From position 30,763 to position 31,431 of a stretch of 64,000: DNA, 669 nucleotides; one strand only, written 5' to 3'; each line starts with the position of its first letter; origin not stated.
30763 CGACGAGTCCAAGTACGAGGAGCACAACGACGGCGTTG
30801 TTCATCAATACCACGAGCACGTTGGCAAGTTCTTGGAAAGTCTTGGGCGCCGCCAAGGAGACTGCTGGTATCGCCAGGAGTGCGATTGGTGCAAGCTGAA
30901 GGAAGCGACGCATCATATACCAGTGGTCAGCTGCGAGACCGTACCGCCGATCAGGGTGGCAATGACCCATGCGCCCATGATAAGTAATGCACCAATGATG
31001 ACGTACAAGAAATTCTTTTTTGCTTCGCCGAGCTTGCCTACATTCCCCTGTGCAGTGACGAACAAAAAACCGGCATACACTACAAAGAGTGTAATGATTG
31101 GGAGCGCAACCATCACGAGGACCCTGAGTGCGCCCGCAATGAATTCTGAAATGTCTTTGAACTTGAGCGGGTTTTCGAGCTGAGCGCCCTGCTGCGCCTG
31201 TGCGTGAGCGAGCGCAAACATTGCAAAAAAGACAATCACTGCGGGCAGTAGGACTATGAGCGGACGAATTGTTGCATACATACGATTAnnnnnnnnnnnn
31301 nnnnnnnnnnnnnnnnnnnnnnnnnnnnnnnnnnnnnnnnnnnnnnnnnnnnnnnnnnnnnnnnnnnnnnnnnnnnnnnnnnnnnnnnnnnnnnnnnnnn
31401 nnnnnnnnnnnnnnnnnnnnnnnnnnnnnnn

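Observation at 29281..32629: Operon of five paralogous double-TM pilin-like small proteins plus a membrane-anchored solute-binding protein, with a sixth paralog at 6000-6389 beside tRNA-Trp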

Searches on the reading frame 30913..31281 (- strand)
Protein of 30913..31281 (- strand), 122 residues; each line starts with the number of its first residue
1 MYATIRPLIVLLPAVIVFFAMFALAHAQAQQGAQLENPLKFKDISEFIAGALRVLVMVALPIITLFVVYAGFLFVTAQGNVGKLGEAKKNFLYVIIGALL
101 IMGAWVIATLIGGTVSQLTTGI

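Call 4: search_protein_families(library=pfam, proteins=[window:30913-31281:-], max_evalue=1)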
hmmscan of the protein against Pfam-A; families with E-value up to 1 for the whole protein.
window:30913-31281:- (122 aa): 4 families
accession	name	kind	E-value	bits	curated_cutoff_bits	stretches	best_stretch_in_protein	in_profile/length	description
PF18895.5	T4SS_pilin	-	4.8e-08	33.4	26.6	1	45-111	6-71/71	Type IV secretion system pilin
PF04956.18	TrbC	-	3.6e-06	27.6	27.9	1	7-110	10-97/98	TrbC/VIRB2 pilin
PF06664.17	WLS-like_TM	-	0.0019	18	28.3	1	15-112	116-210/247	Wntless-like, transmembrane domain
PF19451.5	DUF5989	-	0.6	10.6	27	0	60-80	20-39/49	Family of unknown function (DUF5989)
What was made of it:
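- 30913..31281 (-): P5: TrbC/VirB2-like T4SS_pilin (122 aa), made of a signal peptide plus a helical hairpin. PF18895 scores 33.4 bits (cut-off 26.6) and PF04956 TrbC scores 27.6 bits (cut-off 27.9) (call 4).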

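Call 5: search_protein_families(library=ncbifam, proteins=[window:30913-31281:-], max_evalue=1)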
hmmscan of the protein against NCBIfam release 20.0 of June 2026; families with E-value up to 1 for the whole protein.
window:30913-31281:- (122 aa): 3 families
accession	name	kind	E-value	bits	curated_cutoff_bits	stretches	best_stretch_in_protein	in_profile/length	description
NF045849.1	ICE_MMCAP2_0565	equivalog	0.0065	16.1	40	1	44-114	9-79/80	Mbov_0395 family pilin-like conjugal transfer protein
NF040945.1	CCC_membrane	equivalog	0.018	15.4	65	1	17-77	24-82/99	CCC motif membrane protein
NF041745.1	RdrD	equivalog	0.11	12.3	230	1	12-122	39-142/227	antiviral RADAR system accessory protein RdrD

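Call 8: find_encoding_contigs(protein=window:30913-31281:-, flank=10000, max_places=6)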
Protein window:30913-31281:- (122 aa): 3 contigs read that carry it; 3 places shown.
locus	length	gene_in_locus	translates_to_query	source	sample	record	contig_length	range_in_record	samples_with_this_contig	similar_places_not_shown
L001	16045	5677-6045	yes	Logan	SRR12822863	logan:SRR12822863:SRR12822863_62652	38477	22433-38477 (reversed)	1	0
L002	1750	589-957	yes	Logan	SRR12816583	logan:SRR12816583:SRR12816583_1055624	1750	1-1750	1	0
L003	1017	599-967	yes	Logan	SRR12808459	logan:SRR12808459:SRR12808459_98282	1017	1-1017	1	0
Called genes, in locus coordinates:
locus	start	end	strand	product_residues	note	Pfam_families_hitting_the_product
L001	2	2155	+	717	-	?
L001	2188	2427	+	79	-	-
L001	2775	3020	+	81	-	-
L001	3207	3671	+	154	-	-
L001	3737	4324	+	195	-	PF01135:PCMT (weak), PF13489:Methyltransf_23 (weak), PF13679:Methyltransf_32 (weak), PF01209:Ubie_methyltran, PF13847:Methyltransf_31, PF08241:Methyltransf_11, PF08242:Methyltransf_12, PF13649:Methyltransf_25, +2 more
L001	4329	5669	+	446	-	PF01547:SBP_bac_1, PF13416:SBP_bac_8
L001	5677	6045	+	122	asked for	PF04956:TrbC (weak), PF18895:T4SS_pilin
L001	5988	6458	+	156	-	-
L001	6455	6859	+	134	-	-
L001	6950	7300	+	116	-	-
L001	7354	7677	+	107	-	PF18895:T4SS_pilin (weak)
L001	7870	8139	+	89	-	-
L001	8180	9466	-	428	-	PF00232:Glyco_hydro_1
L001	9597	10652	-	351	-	PF05992:SbmA_BacA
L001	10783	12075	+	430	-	PF02056:Glyco_hydro_4, PF11975:Glyco_hydro_4C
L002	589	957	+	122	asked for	PF04956:TrbC (weak), PF18895:T4SS_pilin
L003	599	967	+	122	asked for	PF04956:TrbC (weak), PF18895:T4SS_pilin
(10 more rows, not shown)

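Call 10: find_homologous_proteins(query=window:30913-31281:-, max_evalue=0.001)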
Query window:30913-31281:- (122 aa): 431 proteins with E <= 0.001 among 467 candidates; the best 120 are listed.
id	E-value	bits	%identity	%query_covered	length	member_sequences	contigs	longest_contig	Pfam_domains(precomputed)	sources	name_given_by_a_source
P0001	1.9e-67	242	100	100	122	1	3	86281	PF18895.6,PF04956.19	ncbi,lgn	-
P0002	4.2e-59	216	87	99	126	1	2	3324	PF18895.6,PF04956.19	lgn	-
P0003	1.1e-43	166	71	96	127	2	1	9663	PF18895.6,PF04956.19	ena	-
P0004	1.8e-43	165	73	96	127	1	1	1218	PF18895.6,PF04956.19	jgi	jgi:hypothetical protein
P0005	8.5e-43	163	69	96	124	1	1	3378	PF18895.6,PF04956.19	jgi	jgi:hypothetical protein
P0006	1.3e-41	159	67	99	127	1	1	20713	PF18895.6,PF04956.19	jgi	jgi:hypothetical protein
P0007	2.4e-36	142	65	93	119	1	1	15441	PF18895.6,PF04956.19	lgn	-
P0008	2.8e-36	142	69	84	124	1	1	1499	PF18895.6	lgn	-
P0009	6.1e-36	141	73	78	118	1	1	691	PF18895.6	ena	-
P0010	6.4e-36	141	65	94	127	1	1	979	PF18895.6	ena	-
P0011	7.8e-36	141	71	81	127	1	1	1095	PF18895.6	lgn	-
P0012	2.7e-35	139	74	76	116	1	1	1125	PF18895.6,PF04956.19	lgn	-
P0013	5.1e-35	138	71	78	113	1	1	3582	PF18895.6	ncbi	-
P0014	7.4e-35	138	68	77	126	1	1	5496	PF18895.6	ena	-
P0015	8.0e-35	137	71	81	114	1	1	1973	PF18895.6,PF04956.19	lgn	-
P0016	1.4e-34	137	72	75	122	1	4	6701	PF18895.6,PF04956.19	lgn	-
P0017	2.7e-34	136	63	96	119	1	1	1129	PF18895.6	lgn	-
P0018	3.2e-34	135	61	89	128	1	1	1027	PF18895.6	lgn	-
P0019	4.9e-34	135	64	99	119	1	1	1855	PF18895.6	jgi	jgi:hypothetical protein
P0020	5.0e-34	135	63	95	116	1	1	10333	PF18895.6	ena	-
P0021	5.1e-34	135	79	69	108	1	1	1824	PF18895.6,PF04956.19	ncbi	-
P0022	6.8e-34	134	65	94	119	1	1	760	PF18895.6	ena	-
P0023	6.9e-34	134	65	93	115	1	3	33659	PF18895.6,PF04956.19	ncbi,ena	-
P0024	7.4e-34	134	65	87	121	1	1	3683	PF18895.6,PF04956.19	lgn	-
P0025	1.0e-33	134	68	84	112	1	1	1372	PF18895.6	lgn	-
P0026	1.2e-33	134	60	97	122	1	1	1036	PF18895.6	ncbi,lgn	-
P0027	1.2e-33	134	61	98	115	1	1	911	PF18895.6,PF04956.19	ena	-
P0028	1.3e-33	134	73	75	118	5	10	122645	PF18895.6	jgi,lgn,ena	jgi:hypothetical protein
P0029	1.3e-33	133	68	88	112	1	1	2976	PF18895.6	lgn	-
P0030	1.4e-33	133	73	70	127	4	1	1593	PF18895.6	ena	-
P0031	1.5e-33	133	71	83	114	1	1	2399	PF18895.6,PF04956.19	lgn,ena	-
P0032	1.6e-33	133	69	83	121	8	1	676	PF18895.6,PF04956.19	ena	-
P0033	1.6e-33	133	74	70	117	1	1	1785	PF18895.6,PF04956.19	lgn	-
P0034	1.7e-33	133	58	98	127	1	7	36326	PF18895.6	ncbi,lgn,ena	-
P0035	1.8e-33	133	72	76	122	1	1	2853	PF18895.6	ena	-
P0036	1.8e-33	133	72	76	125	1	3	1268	PF18895.6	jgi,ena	-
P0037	2.2e-33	133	69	80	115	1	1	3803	PF18895.6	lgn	-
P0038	2.3e-33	133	72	73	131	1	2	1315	PF18895.6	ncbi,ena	ncbi:MAG: hypothetical protein AAB927_01550 [Patescibacteria group bacterium]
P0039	2.4e-33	133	74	70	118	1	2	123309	PF18895.6,PF04956.19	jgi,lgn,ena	-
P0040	2.4e-33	133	61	88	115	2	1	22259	PF18895.6,PF04956.19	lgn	-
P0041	2.5e-33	133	79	70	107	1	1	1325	PF18895.6,PF04956.19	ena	-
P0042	2.5e-33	133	63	97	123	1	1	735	PF18895.6,PF04956.19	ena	-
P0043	3.7e-33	132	63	84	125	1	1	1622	PF18895.6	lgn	-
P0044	4.0e-33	132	64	87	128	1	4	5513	PF18895.6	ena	-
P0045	4.9e-33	132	73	75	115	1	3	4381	PF18895.6,PF04956.19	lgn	-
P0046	5.1e-33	132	71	76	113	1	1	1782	PF18895.6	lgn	-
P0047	5.3e-33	132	66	87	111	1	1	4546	PF18895.6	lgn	-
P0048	5.8e-33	131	74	75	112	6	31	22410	PF18895.6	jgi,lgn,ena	-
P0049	5.8e-33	131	69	79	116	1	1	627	PF18895.6,PF04956.19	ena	-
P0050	5.9e-33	131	61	93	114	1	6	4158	PF18895.6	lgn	-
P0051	6.0e-33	131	60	95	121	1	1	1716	PF18895.6,PF04956.19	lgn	-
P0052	7.0e-33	131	70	78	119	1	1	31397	PF18895.6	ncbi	-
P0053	9.2e-33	131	74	69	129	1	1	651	PF18895.6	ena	-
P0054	9.4e-33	131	78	71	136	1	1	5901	PF18895.6,PF04956.19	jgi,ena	-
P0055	1.0e-32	131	75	72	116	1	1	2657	PF18895.6,PF04956.19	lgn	-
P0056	1.1e-32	131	73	72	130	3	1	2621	PF18895.6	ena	-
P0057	1.2e-32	130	62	89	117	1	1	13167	PF18895.6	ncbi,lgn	-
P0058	1.3e-32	130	66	86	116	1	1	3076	PF18895.6,PF04956.19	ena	-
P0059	1.5e-32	130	66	81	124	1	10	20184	PF18895.6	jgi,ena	-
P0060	1.6e-32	130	62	86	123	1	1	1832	PF18895.6,PF04956.19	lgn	-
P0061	1.6e-32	130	74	74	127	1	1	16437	PF18895.6,PF04956.19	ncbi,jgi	ncbi:MAG: hypothetical protein RLZZ416_511 [Candidatus Parcubacteria bacterium]|jgi:hypothetical pro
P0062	1.7e-32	130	69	80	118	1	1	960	PF18895.6,PF04956.19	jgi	jgi:hypothetical protein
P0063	2.1e-32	130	67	84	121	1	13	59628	PF18895.6,PF04956.19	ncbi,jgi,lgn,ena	ncbi:MAG TPA: hypothetical protein VJH33_03990 [Candidatus Paceibacterota bacterium]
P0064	2.2e-32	130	65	89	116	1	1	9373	PF18895.6,PF04956.19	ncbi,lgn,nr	ncbi:MAG: hypothetical protein Q8R25_03130 [bacterium]|nr:hypothetical protein [bacterium]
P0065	2.2e-32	130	68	88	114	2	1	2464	PF18895.6,PF04956.19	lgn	-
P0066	2.5e-32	129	73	70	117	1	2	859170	PF18895.6,PF04956.19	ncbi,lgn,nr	ncbi:MAG: hypothetical protein HYS26_03900 [Candidatus Kaiserbacteria bacterium]|nr:MAG: hypothetica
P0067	2.8e-32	129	58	99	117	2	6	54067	PF18895.6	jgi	jgi:hypothetical protein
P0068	2.9e-32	129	67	88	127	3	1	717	PF18895.6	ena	-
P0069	3.0e-32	129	76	69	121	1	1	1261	PF18895.6,PF04956.19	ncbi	-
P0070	3.0e-32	129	68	76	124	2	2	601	PF18895.6,PF04956.19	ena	-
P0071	3.0e-32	129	59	97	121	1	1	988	PF18895.6,PF04956.19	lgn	-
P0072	3.0e-32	129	64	88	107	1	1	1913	PF18895.6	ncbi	-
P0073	3.2e-32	129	64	86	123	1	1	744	PF18895.6,PF04956.19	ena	-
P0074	3.5e-32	129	66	70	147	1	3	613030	PF18895.6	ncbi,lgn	-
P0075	3.5e-32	129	66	80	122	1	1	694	PF18895.6,PF04956.19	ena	-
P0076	3.6e-32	129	66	86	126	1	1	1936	PF18895.6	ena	-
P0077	4.0e-32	129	78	70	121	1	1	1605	PF18895.6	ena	-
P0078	4.1e-32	129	64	84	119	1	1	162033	PF18895.6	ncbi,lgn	-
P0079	4.5e-32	129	65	84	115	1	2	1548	PF18895.6,PF04956.19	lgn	-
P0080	4.7e-32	129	64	84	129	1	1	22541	PF18895.6,PF04956.19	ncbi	-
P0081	5.0e-32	128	66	75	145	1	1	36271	PF18895.6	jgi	jgi:hypothetical protein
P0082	5.6e-32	128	69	77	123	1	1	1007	PF18895.6,PF04956.19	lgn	-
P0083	6.1e-32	128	68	69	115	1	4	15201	PF18895.6,PF04956.19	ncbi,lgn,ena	-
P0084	6.8e-32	128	67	82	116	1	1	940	PF18895.6,PF04956.19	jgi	jgi:ABC-type multidrug transport system permease subunit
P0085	6.8e-32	128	65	80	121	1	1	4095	PF18895.6,PF04956.19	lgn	-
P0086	7.1e-32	128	65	87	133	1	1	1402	PF18895.6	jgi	jgi:hypothetical protein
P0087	7.6e-32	128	61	83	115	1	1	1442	PF18895.6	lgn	-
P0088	8.1e-32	128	63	90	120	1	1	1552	PF18895.6,PF04956.19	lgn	-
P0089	8.2e-32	128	68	83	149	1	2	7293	PF18895.6,PF04956.19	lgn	-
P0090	8.8e-32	128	64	84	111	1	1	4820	PF18895.6,PF04956.19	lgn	-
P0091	9.0e-32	128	70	75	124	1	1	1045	PF18895.6,PF04956.19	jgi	jgi:hypothetical protein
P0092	9.0e-32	128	72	71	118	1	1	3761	PF18895.6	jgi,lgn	-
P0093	9.2e-32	128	68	76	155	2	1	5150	PF18895.6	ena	-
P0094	9.3e-32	128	64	88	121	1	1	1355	PF18895.6,PF04956.19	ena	-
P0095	9.5e-32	128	64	93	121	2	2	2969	PF18895.6,PF04956.19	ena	-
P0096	1.2e-31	127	68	81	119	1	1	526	PF18895.6,PF04956.19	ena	-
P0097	1.3e-31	127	72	80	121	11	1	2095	PF18895.6,PF04956.19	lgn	-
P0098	1.4e-31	127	62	96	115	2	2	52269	PF18895.6,PF04956.19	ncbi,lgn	-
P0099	1.4e-31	127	64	81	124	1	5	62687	PF18895.6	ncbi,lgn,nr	ncbi:hypothetical protein HYW59_02190 [Candidatus Kaiserbacteria bacterium]|nr:hypothetical protein 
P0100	1.4e-31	127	71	71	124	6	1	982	PF18895.6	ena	-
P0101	1.4e-31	127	58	88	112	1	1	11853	PF18895.6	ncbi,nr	ncbi:MAG: hypothetical protein HY422_00185 [Candidatus Komeilibacteria bacterium]|nr:hypothetical pr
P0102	1.5e-31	127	62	93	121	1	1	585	PF18895.6,PF04956.19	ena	-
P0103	1.6e-31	127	64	83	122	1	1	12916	PF18895.6,PF04956.19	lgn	-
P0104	1.6e-31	127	71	70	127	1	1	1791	PF18895.6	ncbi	-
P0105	1.7e-31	127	68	73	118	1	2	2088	PF18895.6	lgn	-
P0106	1.8e-31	127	66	76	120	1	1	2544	PF18895.6,PF04956.19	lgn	-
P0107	1.8e-31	127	69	74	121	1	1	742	PF18895.6,PF04956.19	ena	-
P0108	1.8e-31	127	61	98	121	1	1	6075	PF18895.6,PF04956.19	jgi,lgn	jgi:hypothetical protein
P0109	1.9e-31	127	65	84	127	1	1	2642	PF18895.6,PF04956.19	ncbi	-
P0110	1.9e-31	127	59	93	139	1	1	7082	PF18895.6,PF04956.19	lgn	-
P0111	1.9e-31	127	69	80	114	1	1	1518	PF18895.6,PF04956.19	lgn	-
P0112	1.9e-31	127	64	82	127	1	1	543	PF18895.6,PF04956.19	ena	-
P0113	2.0e-31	127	70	74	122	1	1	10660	PF18895.6,PF04956.19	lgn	-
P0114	2.0e-31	126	61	93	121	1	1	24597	PF18895.6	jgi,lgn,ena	-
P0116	2.7e-31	126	70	72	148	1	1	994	PF18895.6,PF04956.19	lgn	-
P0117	2.7e-31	126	63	83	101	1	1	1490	PF18895.6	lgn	-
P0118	2.8e-31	126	59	93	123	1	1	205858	PF18895.6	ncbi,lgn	-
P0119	3.0e-31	126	62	82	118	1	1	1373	PF18895.6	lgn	-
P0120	3.1e-31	126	63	88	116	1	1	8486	PF18895.6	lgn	-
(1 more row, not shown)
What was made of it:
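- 30913..31281 (-): There are 431 homologs, and the listed ones are 58-100% identical (call 10).
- On Pfam PF04956 TrbC/VirB2: Many P5 orthologs carry a precomputed PF04956 hit (call 10).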

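Call 12: find_encoding_contigs(protein=P0066, flank=10000, max_places=2)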
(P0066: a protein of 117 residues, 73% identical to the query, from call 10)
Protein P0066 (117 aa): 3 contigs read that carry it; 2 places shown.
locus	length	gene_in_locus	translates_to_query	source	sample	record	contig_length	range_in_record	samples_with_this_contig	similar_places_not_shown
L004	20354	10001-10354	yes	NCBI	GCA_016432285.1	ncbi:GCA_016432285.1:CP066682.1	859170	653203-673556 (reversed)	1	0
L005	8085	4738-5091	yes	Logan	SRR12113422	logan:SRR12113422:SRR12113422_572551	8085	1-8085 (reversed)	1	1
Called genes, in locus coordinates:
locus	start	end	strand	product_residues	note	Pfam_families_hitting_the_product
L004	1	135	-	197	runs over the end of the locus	PF10502:Peptidase_S26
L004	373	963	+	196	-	PF01195:Pept_tRNA_hydro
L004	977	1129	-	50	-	-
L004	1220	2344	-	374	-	PF00575:S1 (weak), PF23459:S1_RRP5 (faint), PF21543:CvfB_2nd (faint), PF21710:Spt6_S1 (faint), PF00575:S1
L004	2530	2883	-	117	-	-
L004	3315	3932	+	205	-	PF13483:Lactamase_B_3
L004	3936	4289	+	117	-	-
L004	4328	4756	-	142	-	-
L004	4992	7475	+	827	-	PF00521:DNA_topoisoIV, PF03989:DNA_gyraseA_C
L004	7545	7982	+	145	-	-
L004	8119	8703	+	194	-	PF13489:Methyltransf_23 (weak), PF01209:Ubie_methyltran, PF13847:Methyltransf_31, PF08241:Methyltransf_11, PF08242:Methyltransf_12, PF13649:Methyltransf_25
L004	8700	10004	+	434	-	PF01547:SBP_bac_1, PF13416:SBP_bac_8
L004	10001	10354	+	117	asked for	PF04956:TrbC (weak), PF18895:T4SS_pilin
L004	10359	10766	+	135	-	-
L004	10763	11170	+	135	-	-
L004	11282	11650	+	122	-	-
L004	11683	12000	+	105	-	-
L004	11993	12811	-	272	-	PF01063:Aminotran_4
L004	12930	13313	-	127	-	-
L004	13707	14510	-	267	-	PF01555:N6_N4_Mtase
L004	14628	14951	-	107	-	PF02033:RBFA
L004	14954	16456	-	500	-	PF00009:GTP_EFTU, PF00071:Ras (weak), PF01926:MMR_HSR1, PF02421:FeoB_N (faint), PF22042:EF-G_D2, PF11987:IF-2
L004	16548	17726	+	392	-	PF00266:Aminotran_5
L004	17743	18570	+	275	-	PF13365:Trypsin_2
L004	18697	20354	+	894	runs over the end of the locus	PF02861:Clp_N, PF23569:NBD_SMAX1, PF00004:AAA, PF17871:AAA_lid_9, PF00004:AAA, PF07724:AAA_2, PF07728:AAA_5, PF10431:ClpB_D2-small, +5 more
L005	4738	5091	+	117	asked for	PF04956:TrbC (weak), PF18895:T4SS_pilin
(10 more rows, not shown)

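Call 21: find_related_loci(query=A1, collection=genome_contigs, flank=10000)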
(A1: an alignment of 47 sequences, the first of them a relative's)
Query A1 (122 aa) in genome_contigs; peptide patterns used: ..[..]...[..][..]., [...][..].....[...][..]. (x = any residue, [..] = any of these).
136 stretches matched a pattern; 77 encode a relative of the query (tblastn E <= 1e-3); 77 distinct loci.
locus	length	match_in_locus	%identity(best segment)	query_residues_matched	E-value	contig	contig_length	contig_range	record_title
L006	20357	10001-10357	63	1-119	2e-46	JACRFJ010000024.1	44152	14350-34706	MAG: Candidatus Kaiserbacteria bacterium isolate NC_groundwater_1722_Pr3_B-0.1um_52_27 SR-2_scaffold_141_1263986, whole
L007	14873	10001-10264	74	32-119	1e-39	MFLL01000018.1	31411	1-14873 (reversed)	MAG: Candidatus Kaiserbacteria bacterium RIFCSPHIGHO2_02_FULL_55_25 rifcsphigho2_02_scaffold_4096, whole genome shotgun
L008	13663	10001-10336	65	5-118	2e-39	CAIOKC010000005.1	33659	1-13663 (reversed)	uncultured bacterium isolate LaPlata_bin-2928 genome assembly, contig: bin-2928:05/32, whole genome shotgun sequence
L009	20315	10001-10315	65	11-118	2e-39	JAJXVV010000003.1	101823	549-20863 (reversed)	MAG: bacterium isolate BP5.bin44 NODE_244_length_101823_cov_6.925572, whole genome shotgun sequence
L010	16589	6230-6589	62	5-118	2e-38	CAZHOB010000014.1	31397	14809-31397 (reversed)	MAG TPA_asm: uncultured Candidatus Saccharibacteria bacterium isolate SRP193066_co2_91 genome assembly, contig: NODE_739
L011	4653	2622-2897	74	33-122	3e-38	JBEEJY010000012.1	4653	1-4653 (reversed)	MAG: Candidatus Parcubacteria bacterium isolate cobbmillcreek_2019_sw_WHONDRS-S19S_0090_B_bin.4 scaffold_1383011, whole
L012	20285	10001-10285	65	25-119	3e-38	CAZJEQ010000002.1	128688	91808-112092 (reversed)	MAG TPA_asm: uncultured Candidatus Saccharibacteria bacterium isolate SRP292972_co3_22 genome assembly, contig: NODE_179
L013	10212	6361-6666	68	17-118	3e-38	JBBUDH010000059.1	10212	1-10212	MAG: Patescibacteria group bacterium isolate H43-bin093_1 H43_bin093_1_000000000059, whole genome shotgun sequence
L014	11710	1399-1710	64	19-121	6e-38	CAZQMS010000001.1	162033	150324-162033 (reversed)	MAG TPA_asm: uncultured Candidatus Saccharibacteria bacterium isolate SRP329715_co2_386 genome assembly, contig: NODE_17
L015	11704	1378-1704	62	14-121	1e-37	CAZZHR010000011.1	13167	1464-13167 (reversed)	MAG TPA_asm: uncultured Candidatus Saccharibacteria bacterium isolate SRP329715_co2_192 genome assembly, contig: NODE_88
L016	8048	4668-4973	65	16-118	2e-37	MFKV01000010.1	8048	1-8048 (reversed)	MAG: Candidatus Kaiserbacteria bacterium RIFCSPHIGHO2_01_FULL_54_36 rifcsphigho2_01_scaffold_25908, whole genome shotgun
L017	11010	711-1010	64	20-119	3e-37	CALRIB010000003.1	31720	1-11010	MAG: Candidatus Nomurabacteria bacterium isolate MaH-09apr19-211 genome assembly, contig: MaH-09apr19-C3098, whole genom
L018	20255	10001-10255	73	35-119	3e-37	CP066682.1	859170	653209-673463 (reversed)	MAG: Candidatus Kaiserbacteria bacterium isolate NC_groundwater_79_Ag_B-0.1um_58_26 chromosome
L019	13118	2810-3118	67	16-118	2e-37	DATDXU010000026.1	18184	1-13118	MAG TPA_asm: Candidatus Paceibacterota bacterium isolate SMAG_U8147 k141_1263887, whole genome shotgun sequence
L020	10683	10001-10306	63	18-118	2e-37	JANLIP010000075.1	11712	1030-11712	MAG: Candidatus Kaiserbacteria bacterium isolate S40-18 k99_56049, whole genome shotgun sequence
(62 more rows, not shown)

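Call 27: predict_structure(alignment_id=A1)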
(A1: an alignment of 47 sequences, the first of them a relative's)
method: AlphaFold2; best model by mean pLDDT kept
length: 122 residues; sequences in the alignment: 47
mean_pLDDT: 83.7   pTM: 0.55
mean pLDDT of the five models: 83.7, 82.2, 79.8, 79.5, 78.3
residues with pLDDT >= 90: 47; 70-90: 55; 50-70: 20; < 50: 0
segments of 3 or more residues with pLDDT < 50: none
pLDDT, mean of each block of 10 residues (from residue 1): 70 88 75 60 79 88 95 94 94 95 90 82 64
secondary structure, 60 per line:
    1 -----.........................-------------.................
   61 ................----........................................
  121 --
elements in order: H6-30 H44-76 H81-120
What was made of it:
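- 30913..31281 (-): The AF2 model has pLDDT 83.7 with helices 6-30, 44-76 and 81-120 (call 27).
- The P5 model is a confident signal helix plus helical hairpin (call 27).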

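Call 29: search_solved_structures(query=A1, max_evalue=10, show_alignments=2)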
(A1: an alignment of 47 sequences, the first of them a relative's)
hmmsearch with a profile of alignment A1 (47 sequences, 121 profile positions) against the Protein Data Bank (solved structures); distinct sequences matched with E-value up to 10: 0.
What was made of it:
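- On VirB2-type T4SS pilin (functional class): A profile search of PDB sequences gave 0 hits (call 29).
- A profile search of PDB sequences found nothing (call 29).
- Tried and rejected: A profile search of PDB sequences with the P5 family gave no hit (call 29).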

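Call 30: fold_search(model_id=the predicted structure, library=pdb)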
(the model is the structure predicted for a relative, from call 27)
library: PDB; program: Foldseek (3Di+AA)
matches with E <= 10: 44; with E <= 0.001: 0
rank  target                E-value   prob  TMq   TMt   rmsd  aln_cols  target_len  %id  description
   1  6cnn_A                2.4e+00  0.23  0.39  0.16  18.4       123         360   12  Cryo-EM structure of the human SK4/calmodulin channel complex in the Ca2+ bound state I (released 2018-05-02)
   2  1ow6_A                4.1e+00  0.07  0.28  0.26  19.0       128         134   14  Paxillin LD4 motif bound to the Focal Adhesion Targeting (FAT) domain of the Focal Adhesion Kinase (released 2003-10-21)
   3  2v6y_B                4.9e+00  0.21  0.32  0.52  16.7        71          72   13  Structure of the MIT domain from a S. solfataricus Vps4-like ATPase (released 2007-10-16)
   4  7w7z                  4.9e+00  0.07  0.28  0.24  18.9       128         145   14  Crystal Structure of human Focal Adhesion Targeting (FAT) domain of the Focal Adhesion Kinase (released 2022-12-21)
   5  5wbx_B                5.2e+00  0.21  0.33  0.40   4.7        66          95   17  Structural insights into the potency of SK/IK channel positive modulators (released 2017-12-20)
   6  7ar9_K                5.2e+00  0.13  0.32  0.37  12.4        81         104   11  Cryo-EM structure of Polytomella Complex-I (membrane arm) (released 2021-12-08)
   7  1l6t_MODEL_1_A        5.9e+00  0.21  0.44  0.61   4.1        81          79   14  STRUCTURE OF ALA24/ASP61 TO ASP24/ASN61 SUBSTITUTED SUBUNIT C OF ESCHERICHIA COLI ATP SYNTHASE (released 2002-07-24)
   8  4mtx_D                5.9e+00  0.18  0.42  0.52  18.9       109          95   11  Structure of the ERS1 dimerization and histidine phosphotransfer domain from Arabidopsis thaliana (released 2014-10-01)
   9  6x89_4L               5.9e+00  0.09  0.22  0.30  16.2        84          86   11  Vigna radiata mitochondrial complex I* (released 2020-09-02)
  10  6bz3_A                5.9e+00  0.06  0.23  0.22  19.2       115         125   14  Complex structure of FAK FAT domain and DCC P3 motif (released 2018-04-04)
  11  7a23_K                6.7e+00  0.12  0.26  0.36  15.9        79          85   10  Plant mitochondrial respiratory complex I (released 2020-10-28)
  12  3mq1_A                6.7e+00  0.12  0.36  0.43  10.6        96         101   14  Crystal Structure of Dust Mite Allergen Der p 5 (released 2010-06-02)
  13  5dwk_B                6.7e+00  0.06  0.26  0.28  11.8       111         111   11  Diacylglycerol Kinase solved by multi crystal multi orientation native SAD (released 2016-03-23)
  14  6zsh_C                7.6e+00  0.14  0.40  0.54   3.9        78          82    9  The mechanism of activation of the actin binding protein EHBP1 by Rab8 family members (released 2020-09-02)
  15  3tul_C                7.6e+00  0.14  0.49  0.47   9.1       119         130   15  Crystal structure of N-terminal region of Type III Secretion Major Translocator SipB (residues 82-226) (released 2012-02-15)
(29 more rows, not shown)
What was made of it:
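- On VirB2-type T4SS pilin (functional class): A two-helix hairpin is too simple to discriminate (call 30).
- Hairpin folds are generic (call 30).
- Tried and rejected: Fold comparison of the P5 model with the PDB was uninformative, with every match above E=1 (call 30).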
